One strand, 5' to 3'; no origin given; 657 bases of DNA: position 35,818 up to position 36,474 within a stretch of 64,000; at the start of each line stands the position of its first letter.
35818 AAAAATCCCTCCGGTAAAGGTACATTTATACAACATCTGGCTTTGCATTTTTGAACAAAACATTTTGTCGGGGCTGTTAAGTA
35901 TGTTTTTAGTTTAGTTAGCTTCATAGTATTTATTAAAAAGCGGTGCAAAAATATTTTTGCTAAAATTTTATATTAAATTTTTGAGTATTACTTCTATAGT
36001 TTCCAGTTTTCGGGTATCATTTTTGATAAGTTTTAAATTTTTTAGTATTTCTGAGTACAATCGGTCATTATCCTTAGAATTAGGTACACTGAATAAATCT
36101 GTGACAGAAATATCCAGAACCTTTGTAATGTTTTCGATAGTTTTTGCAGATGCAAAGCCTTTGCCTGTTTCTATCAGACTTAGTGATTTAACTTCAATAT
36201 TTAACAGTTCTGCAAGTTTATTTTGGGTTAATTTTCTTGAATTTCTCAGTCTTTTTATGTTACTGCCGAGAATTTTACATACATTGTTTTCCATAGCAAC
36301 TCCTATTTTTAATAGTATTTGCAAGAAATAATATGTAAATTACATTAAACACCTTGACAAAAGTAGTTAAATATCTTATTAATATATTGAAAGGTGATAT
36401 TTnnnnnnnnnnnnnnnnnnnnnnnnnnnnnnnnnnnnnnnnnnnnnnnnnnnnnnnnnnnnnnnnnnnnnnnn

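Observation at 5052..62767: Ten prepilin-like loci in 64 kb, eight of them built as divergent 'small HTH regulator <-> pilin' two-gene modules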

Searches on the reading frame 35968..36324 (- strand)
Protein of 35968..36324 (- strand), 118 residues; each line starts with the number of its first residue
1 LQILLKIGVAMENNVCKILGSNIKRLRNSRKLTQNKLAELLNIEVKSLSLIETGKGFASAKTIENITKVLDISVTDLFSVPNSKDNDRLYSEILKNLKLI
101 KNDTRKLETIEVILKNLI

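Call 5: search_protein_families(library=pfam, proteins=[window:35968-36324:-], max_evalue=1)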
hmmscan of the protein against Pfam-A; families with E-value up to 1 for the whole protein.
window:35968-36324:- (118 aa): 8 families
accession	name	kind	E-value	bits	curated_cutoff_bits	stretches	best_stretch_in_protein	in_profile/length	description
PF01381.28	HTH_3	-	9.9e-09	35.6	23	1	23-77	1-55/55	Helix-turn-helix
PF13560.12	HTH_31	-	2.3e-07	31.4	27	1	19-74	2-58/64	Helix-turn-helix domain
PF12844.13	HTH_19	-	7.8e-07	29.4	30.2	1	20-81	1-62/64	Helix-turn-helix domain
PF13443.12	HTH_26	-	2.3e-05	25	22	1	22-80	1-60/63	Cro/C1-type HTH DNA-binding domain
PF13744.12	HTH_37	-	0.0085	16.3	27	1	18-55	18-55/80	Helix-turn-helix domain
PF24590.1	DUF7615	-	0.038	14.9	27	1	61-114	39-92/106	Domain of unknown function (DUF7615)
PF13413.12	HTH_25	-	0.061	13.6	24.6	1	24-54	3-33/62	Helix-turn-helix domain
PF15731.11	MqsA_antitoxin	-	0.078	13.5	30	1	18-71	69-121/131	Antitoxin component of bacterial toxin-antitoxin system, MqsA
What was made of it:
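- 35968..36294 (-): HTH regulator (108 aa, HTH_3 plus a C-terminal extension). Call 5.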
